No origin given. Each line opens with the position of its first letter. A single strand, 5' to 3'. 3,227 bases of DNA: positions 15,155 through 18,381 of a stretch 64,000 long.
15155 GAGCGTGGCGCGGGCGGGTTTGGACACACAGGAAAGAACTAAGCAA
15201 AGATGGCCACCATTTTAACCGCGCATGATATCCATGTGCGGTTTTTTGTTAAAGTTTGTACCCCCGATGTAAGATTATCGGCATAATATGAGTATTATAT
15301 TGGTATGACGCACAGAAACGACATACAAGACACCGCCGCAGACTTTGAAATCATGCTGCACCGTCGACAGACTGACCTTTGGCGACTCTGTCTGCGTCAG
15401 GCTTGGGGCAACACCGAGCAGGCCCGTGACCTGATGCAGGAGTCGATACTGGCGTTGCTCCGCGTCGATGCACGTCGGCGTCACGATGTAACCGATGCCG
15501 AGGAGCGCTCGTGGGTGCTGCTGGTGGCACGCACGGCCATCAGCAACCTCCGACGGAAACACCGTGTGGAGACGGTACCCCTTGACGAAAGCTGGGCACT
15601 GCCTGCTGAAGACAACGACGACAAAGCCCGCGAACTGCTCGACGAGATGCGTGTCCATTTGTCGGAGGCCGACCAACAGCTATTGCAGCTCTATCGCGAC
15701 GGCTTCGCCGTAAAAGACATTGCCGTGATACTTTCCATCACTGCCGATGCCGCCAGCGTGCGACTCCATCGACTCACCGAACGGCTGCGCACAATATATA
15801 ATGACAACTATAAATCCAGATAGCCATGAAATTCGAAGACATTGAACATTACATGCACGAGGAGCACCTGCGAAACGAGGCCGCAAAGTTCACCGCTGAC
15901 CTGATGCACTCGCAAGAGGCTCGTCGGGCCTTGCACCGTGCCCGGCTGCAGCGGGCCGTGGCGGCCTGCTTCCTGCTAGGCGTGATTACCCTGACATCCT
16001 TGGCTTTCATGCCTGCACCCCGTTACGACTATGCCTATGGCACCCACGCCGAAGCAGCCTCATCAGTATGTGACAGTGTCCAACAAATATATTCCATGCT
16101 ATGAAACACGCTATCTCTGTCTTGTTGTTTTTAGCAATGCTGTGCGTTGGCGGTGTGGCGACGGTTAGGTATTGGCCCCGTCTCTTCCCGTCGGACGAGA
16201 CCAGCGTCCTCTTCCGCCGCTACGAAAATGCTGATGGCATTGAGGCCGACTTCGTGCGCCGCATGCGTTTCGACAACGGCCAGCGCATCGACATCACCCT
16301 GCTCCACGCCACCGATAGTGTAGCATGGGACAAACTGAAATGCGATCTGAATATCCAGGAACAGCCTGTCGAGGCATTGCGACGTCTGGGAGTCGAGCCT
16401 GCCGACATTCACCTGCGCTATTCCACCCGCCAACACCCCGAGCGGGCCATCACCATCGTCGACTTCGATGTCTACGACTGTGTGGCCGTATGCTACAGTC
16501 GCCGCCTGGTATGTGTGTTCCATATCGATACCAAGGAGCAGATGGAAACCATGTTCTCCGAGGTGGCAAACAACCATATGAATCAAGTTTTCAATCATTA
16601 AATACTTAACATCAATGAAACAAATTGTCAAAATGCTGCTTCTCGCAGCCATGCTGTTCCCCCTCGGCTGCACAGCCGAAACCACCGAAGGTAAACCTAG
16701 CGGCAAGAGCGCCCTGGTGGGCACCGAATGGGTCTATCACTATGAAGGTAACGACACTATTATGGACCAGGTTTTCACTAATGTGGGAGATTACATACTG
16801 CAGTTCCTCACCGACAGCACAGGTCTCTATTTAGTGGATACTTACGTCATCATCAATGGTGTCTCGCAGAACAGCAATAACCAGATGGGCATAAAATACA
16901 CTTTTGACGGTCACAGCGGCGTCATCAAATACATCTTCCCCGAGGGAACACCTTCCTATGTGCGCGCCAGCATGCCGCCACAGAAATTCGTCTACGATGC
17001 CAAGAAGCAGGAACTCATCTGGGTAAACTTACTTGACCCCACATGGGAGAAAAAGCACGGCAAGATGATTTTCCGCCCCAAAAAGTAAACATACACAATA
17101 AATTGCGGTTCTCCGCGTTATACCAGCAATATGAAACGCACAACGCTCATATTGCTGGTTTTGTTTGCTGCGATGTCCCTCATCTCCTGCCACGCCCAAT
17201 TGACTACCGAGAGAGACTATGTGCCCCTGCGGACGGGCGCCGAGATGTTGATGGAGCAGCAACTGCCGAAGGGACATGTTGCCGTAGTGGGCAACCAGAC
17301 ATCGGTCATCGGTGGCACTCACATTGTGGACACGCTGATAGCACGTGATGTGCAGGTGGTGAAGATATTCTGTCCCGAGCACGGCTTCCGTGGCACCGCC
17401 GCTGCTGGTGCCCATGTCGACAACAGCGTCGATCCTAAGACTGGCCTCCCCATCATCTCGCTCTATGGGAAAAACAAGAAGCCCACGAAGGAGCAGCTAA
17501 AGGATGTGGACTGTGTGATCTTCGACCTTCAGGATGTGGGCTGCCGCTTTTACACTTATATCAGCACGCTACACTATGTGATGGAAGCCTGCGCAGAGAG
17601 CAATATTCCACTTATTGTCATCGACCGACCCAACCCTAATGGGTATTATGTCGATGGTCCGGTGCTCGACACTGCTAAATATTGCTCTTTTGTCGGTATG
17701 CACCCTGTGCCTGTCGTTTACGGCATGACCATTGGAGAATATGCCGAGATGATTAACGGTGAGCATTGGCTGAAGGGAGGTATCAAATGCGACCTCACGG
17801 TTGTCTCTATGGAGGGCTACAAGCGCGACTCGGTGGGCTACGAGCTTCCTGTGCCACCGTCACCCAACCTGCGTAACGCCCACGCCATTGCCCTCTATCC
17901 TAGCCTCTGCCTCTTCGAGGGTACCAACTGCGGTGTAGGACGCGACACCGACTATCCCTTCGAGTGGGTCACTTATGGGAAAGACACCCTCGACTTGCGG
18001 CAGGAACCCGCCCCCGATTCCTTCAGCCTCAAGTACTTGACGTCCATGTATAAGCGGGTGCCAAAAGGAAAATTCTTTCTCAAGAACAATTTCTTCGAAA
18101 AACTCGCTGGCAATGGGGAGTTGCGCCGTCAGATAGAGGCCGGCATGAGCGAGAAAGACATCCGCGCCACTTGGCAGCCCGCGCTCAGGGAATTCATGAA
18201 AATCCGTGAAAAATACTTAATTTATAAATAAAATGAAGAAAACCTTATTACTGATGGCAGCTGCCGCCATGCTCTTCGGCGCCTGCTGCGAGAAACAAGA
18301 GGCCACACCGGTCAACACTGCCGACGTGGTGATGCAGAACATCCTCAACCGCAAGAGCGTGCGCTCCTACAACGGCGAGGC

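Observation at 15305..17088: Multi-copy sigma / small-TM / unassigned membrane-anchored-domain / secreted-protein cassette (3 loci in 64 kb)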

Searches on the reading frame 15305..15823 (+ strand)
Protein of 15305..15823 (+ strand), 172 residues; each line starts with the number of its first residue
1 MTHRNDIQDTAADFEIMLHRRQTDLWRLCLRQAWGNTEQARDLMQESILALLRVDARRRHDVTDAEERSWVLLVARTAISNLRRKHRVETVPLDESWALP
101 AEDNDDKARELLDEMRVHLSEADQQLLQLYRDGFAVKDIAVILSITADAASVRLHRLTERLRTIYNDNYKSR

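Call 6: search_protein_families(library=pfam, proteins=[window:15305-15823:+], max_evalue=1)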
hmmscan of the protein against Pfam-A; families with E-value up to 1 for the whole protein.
window:15305-15823:+ (172 aa): 8 families
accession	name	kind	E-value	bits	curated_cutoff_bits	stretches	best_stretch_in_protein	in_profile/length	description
PF08281.18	Sigma70_r4_2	-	0.00066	19.7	25.7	1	110-156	2-49/54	Sigma-70, region 4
PF04542.20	Sigma70_r2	-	0.00095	19.4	24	1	20-87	4-69/71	Sigma-70 region 2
PF18915.5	DUF5667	-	0.0086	16.9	27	1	93-142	41-77/99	Domain of unknown function (DUF5667)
PF00196.25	GerE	-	0.01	15.9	23.5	1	119-162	3-46/57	Bacterial regulatory proteins, luxR family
PF25395.1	DPBB_PEX6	-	0.025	15.2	22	1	68-114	31-78/106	PEX6 double psi barrel domain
PF12802.13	MarR_2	-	0.037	14.6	27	1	125-160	10-47/61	MarR family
PF19610.4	DUF6115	-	0.13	13.1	27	1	113-145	90-122/134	Family of unknown function (DUF6115)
PF25807.1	Clarin-2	-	0.29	11.5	27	1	139-165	142-168/202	Clarin-2-like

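Call 7: search_protein_families(library=ncbifam, proteins=[window:15305-15823:+], max_evalue=1)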
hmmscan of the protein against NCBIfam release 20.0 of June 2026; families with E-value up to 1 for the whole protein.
window:15305-15823:+ (172 aa): 28 families (the best 25 are shown)
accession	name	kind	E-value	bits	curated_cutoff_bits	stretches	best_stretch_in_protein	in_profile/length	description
TIGR02937.1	sigma70-ECF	superfamily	3.7e-11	42.9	42.9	1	20-163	9-163/165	sigma-70 family RNA polymerase sigma factor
TIGR02989.1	Sig-70_gvs1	subfamily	6.2e-08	32.7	124.55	1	13-162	2-155/158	RNA polymerase sigma-70 factor, Rhodopirellula/Verrucomicrobium family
NF007222.0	PRK09640.1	equivalog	8.2e-08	32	194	1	7-167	21-184/188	RNA polymerase sigma factor SigX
NF053879.1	RNAPolSigSigVBac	equivalog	1.1e-07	31.6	190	1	17-166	9-156/160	RNA polymerase sigma factor SigV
TIGR02959.1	SigZ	equivalog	1.2e-07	31.8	168.65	1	36-165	18-148/170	RNA polymerase sigma factor SigZ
TIGR02983.1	SigE-fam_strep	subfamily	8.3e-07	29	141.55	1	8-163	2-156/162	SigE family RNA polymerase sigma factor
NF009165.0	PRK12512.1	equivalog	1.2e-06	28.3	198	1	30-166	43-180/184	RNA polymerase sigma factor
NF009191.0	PRK12539.1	subfamily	1.5e-06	27.9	171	1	13-163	22-177/185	sigma-70 family RNA polymerase sigma factor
TIGR02950.1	SigM_subfam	subfamily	3.3e-06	27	147.95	1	22-165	10-158/159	RNA polymerase sigma factor, SigM family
NF058625.1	sigma_PG0214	equivalog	3.7e-06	26.8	130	1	12-169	4-165/170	GFO_1088 family ECF-type sigma factor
NF009193.0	PRK12541.1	equivalog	6.8e-06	26.4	171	1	14-164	7-159/161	RNA polymerase sigma factor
NF007215.0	PRK09637.1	equivalog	3.3e-05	24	212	1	35-164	23-153/181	RNA polymerase sigma factor SigZ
NF008892.0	PRK11924.2-1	equivalog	0.00015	21.4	291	2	17-114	21-110/203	RNA polymerase sigma factor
NF007226.0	PRK09644.1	equivalog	0.00052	20.1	199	1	36-168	24-160/166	RNA polymerase sigma factor SigM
NF009170.0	PRK12517.1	subfamily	0.0006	19.3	197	1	5-168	16-179/188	RNA polymerase sigma factor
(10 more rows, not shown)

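Call 45: list_cluster_members(proteins=[window:15305-15823:+, window:15826-16104:+, window:16101-16601:+, window:16615-17088:+, window:39485-39964:+, window:39961-40230:+, window:40227-40700:+, window:40703-41683:+, window:42219-42965:-, window:14087-14749:+])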
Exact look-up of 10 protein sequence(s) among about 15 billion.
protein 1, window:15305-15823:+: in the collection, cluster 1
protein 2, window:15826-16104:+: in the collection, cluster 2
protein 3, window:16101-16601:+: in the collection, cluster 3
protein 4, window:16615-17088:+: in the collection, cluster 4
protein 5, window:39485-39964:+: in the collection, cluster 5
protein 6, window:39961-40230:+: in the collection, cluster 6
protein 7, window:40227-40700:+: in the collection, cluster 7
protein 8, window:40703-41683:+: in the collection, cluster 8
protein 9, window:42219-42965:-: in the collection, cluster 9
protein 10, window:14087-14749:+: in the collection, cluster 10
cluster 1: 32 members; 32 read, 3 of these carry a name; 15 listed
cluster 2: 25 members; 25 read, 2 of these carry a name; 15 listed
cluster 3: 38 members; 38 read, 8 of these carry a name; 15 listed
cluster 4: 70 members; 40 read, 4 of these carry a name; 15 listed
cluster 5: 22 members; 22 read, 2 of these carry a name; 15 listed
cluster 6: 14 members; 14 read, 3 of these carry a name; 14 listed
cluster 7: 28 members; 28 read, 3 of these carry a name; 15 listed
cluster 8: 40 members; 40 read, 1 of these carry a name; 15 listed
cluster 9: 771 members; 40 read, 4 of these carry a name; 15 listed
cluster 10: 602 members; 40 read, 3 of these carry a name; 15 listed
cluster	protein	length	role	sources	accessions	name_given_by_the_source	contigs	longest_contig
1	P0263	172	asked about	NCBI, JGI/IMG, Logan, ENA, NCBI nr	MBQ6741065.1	MAG: sigma-70 family RNA polymerase sigma factor [Bacteroidales bacterium] | RNA polymerase sigma factor (sigma-70 family) | sigma-70 family RNA polymerase sigma factor [Bacteroidales bacterium]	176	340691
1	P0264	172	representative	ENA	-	-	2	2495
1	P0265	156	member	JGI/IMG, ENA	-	RNA polymerase sigma factor (sigma-70 family)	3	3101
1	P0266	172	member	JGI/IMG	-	RNA polymerase sigma factor (sigma-70 family)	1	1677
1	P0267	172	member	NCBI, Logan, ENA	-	-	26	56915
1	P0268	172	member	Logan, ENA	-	-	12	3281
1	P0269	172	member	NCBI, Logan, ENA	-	-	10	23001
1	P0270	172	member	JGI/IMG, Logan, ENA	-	-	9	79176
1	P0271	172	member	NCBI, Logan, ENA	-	-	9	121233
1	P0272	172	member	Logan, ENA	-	-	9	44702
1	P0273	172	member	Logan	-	-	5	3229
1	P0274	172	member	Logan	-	-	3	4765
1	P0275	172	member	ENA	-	-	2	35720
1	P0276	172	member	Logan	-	-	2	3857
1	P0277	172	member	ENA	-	-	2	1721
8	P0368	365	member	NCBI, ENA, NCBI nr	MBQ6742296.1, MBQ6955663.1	MAG: T9SS type A sorting domain-containing protein [Bacteroidales bacterium] | T9SS type A sorting domain-containing protein [Bacteroidales bacterium]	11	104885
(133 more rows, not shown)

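Call 75: search_protein_families(library=pfam, proteins=[P0368], max_evalue=0.01)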
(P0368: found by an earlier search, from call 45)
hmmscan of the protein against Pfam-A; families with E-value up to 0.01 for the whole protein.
P0368 (365 aa): 1 family
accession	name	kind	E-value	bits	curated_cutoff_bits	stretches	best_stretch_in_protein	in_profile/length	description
PF18962.6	Por_Secre_tail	-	5.3e-07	30.3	27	1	297-364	3-75/75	Secretion system C-terminal sorting domain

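Call 90: search_protein_families(library=padloc, proteins=[window:15305-15823:+], max_evalue=0.01)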
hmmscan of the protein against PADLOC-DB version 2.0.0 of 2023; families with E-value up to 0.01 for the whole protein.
window:15305-15823:+ (172 aa): 0 families

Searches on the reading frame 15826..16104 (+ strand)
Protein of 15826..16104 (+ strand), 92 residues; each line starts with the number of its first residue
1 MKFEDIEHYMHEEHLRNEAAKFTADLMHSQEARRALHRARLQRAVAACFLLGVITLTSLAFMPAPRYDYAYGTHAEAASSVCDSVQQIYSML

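Call 6: search_protein_families(library=pfam, proteins=[window:15826-16104:+], max_evalue=1)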
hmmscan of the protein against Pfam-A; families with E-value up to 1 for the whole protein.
window:15826-16104:+ (92 aa): 1 family
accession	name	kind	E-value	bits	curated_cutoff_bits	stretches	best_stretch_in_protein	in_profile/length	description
PF11239.13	DUF3040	-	0.066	13.9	24.7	1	12-56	15-59/84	Protein of unknown function (DUF3040)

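Call 7: search_protein_families(library=ncbifam, proteins=[window:15826-16104:+], max_evalue=1)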
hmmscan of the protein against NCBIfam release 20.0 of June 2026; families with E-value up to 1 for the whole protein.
window:15826-16104:+ (92 aa): 1 family
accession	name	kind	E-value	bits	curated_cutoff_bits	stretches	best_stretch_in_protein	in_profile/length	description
NF038083.1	CU044_5270_fam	subfamily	0.066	13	100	1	13-72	10-62/284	CU044_5270 family protein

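Call 75: search_protein_families(library=pfam, proteins=[P0368], max_evalue=0.01)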
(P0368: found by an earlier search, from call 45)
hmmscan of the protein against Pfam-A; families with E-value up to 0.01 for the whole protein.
P0368 (365 aa): 1 family
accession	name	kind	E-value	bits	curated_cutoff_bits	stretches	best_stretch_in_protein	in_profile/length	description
PF18962.6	Por_Secre_tail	-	5.3e-07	30.3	27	1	297-364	3-75/75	Secretion system C-terminal sorting domain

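Call 90: search_protein_families(library=padloc, proteins=[window:15826-16104:+], max_evalue=0.01)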
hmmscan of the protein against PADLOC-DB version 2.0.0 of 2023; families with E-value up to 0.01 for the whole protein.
window:15826-16104:+ (92 aa): 0 families

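Call 91: search_protein_families(library=phrogs, proteins=[window:15826-16104:+], max_evalue=0.01)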
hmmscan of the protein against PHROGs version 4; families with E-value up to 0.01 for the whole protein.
window:15826-16104:+ (92 aa): 0 families

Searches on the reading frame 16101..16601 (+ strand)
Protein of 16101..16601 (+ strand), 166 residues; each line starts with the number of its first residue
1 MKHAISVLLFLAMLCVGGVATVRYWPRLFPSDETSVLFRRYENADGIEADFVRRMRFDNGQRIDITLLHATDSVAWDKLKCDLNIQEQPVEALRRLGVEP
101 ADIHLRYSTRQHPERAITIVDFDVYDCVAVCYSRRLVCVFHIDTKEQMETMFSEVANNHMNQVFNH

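Call 6: search_protein_families(library=pfam, proteins=[window:16101-16601:+], max_evalue=1)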
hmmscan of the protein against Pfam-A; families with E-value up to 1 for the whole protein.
window:16101-16601:+ (166 aa): 1 family
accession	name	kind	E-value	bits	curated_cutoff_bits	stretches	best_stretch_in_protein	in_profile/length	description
PF11819.13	CUPID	-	0.25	11.8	22.4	1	49-100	80-131/136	Cytohesin Ubiquitin Protein Inducing Domain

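Call 7: search_protein_families(library=ncbifam, proteins=[window:16101-16601:+], max_evalue=1)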
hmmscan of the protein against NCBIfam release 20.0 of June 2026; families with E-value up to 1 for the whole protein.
window:16101-16601:+ (166 aa): 0 families

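Call 75: search_protein_families(library=pfam, proteins=[P0368], max_evalue=0.01)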
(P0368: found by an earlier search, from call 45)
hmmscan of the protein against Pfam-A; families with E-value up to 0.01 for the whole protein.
P0368 (365 aa): 1 family
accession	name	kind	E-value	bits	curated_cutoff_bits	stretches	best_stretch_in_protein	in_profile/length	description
PF18962.6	Por_Secre_tail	-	5.3e-07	30.3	27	1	297-364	3-75/75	Secretion system C-terminal sorting domain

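Call 90: search_protein_families(library=padloc, proteins=[window:16101-16601:+], max_evalue=0.01)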
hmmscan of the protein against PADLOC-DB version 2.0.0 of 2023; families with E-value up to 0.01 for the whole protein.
window:16101-16601:+ (166 aa): 0 families

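Call 91: search_protein_families(library=phrogs, proteins=[window:16101-16601:+], max_evalue=0.01)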
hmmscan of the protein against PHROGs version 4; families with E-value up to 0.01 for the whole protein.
window:16101-16601:+ (166 aa): 0 families

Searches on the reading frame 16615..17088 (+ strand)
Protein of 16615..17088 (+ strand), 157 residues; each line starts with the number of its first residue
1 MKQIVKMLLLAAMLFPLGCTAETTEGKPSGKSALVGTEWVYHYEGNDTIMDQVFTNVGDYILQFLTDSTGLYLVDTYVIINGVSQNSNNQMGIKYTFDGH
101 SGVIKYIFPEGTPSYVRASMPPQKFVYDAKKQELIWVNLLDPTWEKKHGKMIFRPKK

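Call 6: search_protein_families(library=pfam, proteins=[window:16615-17088:+], max_evalue=1)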
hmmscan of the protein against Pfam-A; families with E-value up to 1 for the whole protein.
window:16615-17088:+ (157 aa): 1 family
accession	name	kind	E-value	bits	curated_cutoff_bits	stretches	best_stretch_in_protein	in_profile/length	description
PF17621.7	DUF5508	-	0.13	11.9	27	1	55-104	158-208/263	Family of unknown function (DUF5508)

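Call 7: search_protein_families(library=ncbifam, proteins=[window:16615-17088:+], max_evalue=1)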
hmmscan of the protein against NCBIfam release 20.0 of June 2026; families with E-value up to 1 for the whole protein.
window:16615-17088:+ (157 aa): 0 families

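Call 75: search_protein_families(library=pfam, proteins=[P0368], max_evalue=0.01)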
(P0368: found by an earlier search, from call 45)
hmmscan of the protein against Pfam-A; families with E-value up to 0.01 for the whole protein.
P0368 (365 aa): 1 family
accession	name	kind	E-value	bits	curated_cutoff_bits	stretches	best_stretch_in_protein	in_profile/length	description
PF18962.6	Por_Secre_tail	-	5.3e-07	30.3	27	1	297-364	3-75/75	Secretion system C-terminal sorting domain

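Call 90: search_protein_families(library=padloc, proteins=[window:16615-17088:+], max_evalue=0.01)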
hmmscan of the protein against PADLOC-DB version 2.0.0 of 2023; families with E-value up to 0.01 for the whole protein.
window:16615-17088:+ (157 aa): 0 families

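Call 91: search_protein_families(library=phrogs, proteins=[window:16615-17088:+], max_evalue=0.01)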
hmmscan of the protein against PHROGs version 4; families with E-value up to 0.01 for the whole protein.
window:16615-17088:+ (157 aa): 1 family
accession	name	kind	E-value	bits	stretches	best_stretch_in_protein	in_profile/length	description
phrog_3224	-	unknown function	0.0052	17.9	0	1-34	2-35/96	-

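Call 94: search_solved_structures(query=window:16615-17088:+, max_evalue=1)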
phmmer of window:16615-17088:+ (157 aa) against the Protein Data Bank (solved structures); distinct sequences matched with E-value up to 1: 3.
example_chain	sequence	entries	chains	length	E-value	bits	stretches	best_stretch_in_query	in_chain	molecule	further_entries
8c8q_B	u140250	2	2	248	0.63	13.2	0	38-109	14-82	Cytochrome c oxidase subunit 2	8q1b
6ifn_A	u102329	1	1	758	0.86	12.8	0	8-89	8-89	Type III-A CRISPR-associated protein Csm1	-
6nud_J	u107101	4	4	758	0.87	12.8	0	8-89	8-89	CRISPR system single-strand-specific deoxyribonuclease Cas10/Csm1 (subtype III-A)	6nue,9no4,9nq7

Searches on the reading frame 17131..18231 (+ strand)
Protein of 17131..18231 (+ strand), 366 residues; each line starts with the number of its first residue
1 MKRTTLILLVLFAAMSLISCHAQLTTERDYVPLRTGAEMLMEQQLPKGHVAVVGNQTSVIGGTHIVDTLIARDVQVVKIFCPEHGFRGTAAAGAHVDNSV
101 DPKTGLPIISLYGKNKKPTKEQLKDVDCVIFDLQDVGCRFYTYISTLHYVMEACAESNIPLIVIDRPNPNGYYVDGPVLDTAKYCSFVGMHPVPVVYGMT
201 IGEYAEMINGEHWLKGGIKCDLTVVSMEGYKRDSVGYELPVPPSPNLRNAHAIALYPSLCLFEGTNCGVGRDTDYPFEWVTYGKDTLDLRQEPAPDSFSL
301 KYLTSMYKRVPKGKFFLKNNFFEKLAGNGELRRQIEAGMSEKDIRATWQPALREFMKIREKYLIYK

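Call 75: search_protein_families(library=pfam, proteins=[window:17131-18231:+], max_evalue=0.01)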
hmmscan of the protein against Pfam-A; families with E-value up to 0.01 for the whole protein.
window:17131-18231:+ (366 aa): 2 families
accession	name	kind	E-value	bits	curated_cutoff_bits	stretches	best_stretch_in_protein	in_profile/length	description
PF07075.17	NamZ_N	-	3e-81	272.1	26.9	1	50-250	1-202/203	Exo-beta-N-acetylmuramidase NamZ, N-terminal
PF20732.2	NamZ_C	-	8.9e-23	82.2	25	2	298-365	89-152/152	Exo-beta-N-acetylmuramidase NamZ, C-terminal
